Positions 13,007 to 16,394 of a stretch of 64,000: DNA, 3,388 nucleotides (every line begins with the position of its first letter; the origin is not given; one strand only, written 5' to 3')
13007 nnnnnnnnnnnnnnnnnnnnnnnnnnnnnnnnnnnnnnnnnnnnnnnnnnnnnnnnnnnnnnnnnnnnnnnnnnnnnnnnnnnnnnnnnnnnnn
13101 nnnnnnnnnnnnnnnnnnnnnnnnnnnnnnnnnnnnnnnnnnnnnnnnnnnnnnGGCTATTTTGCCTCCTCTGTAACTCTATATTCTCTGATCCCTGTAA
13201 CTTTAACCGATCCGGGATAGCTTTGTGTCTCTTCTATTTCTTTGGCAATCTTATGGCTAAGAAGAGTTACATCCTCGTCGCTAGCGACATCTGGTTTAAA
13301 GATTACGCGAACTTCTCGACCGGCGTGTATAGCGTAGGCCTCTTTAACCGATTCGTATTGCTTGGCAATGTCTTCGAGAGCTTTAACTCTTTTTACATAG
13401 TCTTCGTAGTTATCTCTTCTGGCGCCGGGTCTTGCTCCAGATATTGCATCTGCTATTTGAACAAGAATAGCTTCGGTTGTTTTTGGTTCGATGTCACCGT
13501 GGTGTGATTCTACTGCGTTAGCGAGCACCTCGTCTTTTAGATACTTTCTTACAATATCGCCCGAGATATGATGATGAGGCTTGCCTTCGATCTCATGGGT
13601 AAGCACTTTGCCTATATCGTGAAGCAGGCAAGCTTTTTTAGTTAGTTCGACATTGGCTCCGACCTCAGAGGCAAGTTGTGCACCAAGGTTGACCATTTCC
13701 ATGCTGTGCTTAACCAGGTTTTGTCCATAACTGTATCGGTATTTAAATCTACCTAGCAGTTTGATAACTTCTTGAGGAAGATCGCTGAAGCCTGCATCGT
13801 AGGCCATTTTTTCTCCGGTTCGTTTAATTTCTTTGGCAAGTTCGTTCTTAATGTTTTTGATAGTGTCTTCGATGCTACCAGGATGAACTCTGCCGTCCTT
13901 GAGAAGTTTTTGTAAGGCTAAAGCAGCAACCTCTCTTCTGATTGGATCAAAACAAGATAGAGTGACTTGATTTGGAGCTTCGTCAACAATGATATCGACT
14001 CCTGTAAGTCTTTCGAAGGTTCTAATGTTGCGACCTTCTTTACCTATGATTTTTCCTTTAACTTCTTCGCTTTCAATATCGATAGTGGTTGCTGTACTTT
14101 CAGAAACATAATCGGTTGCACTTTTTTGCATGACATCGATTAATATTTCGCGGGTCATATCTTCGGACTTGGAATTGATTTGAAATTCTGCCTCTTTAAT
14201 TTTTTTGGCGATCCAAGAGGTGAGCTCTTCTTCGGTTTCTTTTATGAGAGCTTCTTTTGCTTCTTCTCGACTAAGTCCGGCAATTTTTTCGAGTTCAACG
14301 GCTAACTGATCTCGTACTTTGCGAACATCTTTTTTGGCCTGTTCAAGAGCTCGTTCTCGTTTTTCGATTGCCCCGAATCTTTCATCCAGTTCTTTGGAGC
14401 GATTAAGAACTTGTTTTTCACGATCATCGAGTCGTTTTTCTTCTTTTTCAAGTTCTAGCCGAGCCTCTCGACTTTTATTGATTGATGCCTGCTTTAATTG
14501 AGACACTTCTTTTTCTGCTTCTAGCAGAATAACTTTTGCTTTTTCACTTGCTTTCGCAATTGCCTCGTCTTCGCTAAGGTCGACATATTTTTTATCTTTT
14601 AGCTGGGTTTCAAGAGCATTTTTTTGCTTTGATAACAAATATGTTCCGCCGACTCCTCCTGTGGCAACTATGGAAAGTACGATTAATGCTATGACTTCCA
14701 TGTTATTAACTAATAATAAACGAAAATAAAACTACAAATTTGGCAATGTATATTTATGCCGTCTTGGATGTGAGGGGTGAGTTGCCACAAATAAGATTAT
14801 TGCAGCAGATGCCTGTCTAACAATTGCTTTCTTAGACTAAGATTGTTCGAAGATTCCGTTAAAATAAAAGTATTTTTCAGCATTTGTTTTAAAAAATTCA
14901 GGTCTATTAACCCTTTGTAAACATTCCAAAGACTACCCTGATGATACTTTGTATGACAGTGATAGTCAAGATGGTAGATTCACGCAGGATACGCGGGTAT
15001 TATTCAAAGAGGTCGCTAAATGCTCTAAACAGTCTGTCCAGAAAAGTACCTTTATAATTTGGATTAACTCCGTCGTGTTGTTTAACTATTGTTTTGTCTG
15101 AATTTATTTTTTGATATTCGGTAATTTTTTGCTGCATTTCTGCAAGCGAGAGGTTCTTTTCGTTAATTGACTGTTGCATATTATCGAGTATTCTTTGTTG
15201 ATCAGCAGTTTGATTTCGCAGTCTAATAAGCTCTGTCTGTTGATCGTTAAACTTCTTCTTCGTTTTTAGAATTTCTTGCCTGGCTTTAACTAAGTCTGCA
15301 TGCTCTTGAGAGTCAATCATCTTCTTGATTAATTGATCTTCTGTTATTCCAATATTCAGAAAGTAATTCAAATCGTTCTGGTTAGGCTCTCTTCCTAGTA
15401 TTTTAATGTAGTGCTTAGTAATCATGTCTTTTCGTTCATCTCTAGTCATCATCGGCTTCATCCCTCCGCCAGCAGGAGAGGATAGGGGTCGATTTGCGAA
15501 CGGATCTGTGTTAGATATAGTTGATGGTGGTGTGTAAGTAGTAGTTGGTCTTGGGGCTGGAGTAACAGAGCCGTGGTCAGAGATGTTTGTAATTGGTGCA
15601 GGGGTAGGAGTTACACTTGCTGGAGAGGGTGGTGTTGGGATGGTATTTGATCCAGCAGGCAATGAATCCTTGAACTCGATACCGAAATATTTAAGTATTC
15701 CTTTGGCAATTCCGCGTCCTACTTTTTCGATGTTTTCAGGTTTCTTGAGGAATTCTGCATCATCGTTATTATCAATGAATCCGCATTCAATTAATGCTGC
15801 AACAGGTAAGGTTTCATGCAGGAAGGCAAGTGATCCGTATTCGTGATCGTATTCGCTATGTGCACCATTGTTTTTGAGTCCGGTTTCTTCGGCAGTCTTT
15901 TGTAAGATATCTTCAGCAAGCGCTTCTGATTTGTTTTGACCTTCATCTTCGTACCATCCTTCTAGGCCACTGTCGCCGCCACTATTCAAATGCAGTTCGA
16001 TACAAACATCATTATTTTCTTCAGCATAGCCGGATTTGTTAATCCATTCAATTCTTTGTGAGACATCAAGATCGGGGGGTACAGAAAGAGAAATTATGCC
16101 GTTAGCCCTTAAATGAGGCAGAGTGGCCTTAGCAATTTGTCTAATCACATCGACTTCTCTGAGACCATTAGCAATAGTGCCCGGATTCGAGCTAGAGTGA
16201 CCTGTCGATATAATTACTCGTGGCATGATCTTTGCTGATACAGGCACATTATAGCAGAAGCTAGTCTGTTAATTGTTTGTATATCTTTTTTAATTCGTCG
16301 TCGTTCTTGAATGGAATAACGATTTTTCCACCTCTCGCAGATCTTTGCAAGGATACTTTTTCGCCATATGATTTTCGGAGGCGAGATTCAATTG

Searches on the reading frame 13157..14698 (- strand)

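Call 70: search_protein_families(library=ncbifam, proteins=[window:13157-14698:-], max_evalue=1e-15)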
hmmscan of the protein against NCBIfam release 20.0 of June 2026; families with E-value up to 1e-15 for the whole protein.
window:13157-14698:- (513 aa): 7 families
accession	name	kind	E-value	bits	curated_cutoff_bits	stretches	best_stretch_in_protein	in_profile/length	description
TIGR03319.1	RNase_Y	equivalog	2e-160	534.7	454.35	1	8-513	4-514/514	ribonuclease Y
NF000997.0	PRK00106.1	equivalog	8.8e-135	450.2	937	1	19-513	35-535/535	ribonuclease Y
NF009345.0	PRK12705.1-2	equivalog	1.8e-127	426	904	1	43-512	40-508/509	hypothetical protein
NF009344.0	PRK12705.1-1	equivalog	1.6e-117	393.5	831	1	25-513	89-572/572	hypothetical protein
NF009347.0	PRK12705.1-4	equivalog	1e-80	271.7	579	1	92-508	48-465/473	hypothetical protein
NF009346.0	PRK12705.1-3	equivalog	1.1e-19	70.6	545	1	122-434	103-404/493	hypothetical protein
TIGR00277.1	HDIG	domain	1.2e-17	63.6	27.6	1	324-402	1-84/84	HDIG domain-containing metalloprotein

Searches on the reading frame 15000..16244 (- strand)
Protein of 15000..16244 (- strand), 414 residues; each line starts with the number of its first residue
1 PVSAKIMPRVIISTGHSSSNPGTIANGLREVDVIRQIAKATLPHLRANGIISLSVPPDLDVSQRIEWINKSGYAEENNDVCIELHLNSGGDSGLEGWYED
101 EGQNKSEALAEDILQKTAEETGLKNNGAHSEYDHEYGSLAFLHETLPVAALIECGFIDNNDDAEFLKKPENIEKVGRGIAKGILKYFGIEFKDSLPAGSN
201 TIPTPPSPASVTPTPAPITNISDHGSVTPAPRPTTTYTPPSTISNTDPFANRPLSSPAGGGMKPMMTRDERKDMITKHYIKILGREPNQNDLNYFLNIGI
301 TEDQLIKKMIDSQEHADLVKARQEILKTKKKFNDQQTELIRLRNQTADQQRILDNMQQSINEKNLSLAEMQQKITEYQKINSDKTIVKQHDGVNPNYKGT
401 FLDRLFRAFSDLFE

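Call 70: search_protein_families(library=ncbifam, proteins=[window:15000-16244:-], max_evalue=1e-15)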
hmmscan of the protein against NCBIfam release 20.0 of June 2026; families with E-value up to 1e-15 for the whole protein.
window:15000-16244:- (414 aa): 1 family
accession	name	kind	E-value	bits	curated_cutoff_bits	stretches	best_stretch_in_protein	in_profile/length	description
NF050040.1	horm_taper_TftA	equivalog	3.4e-16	59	500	1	7-187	1-184/450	hormogonium tapered terminus morphoprotein TftA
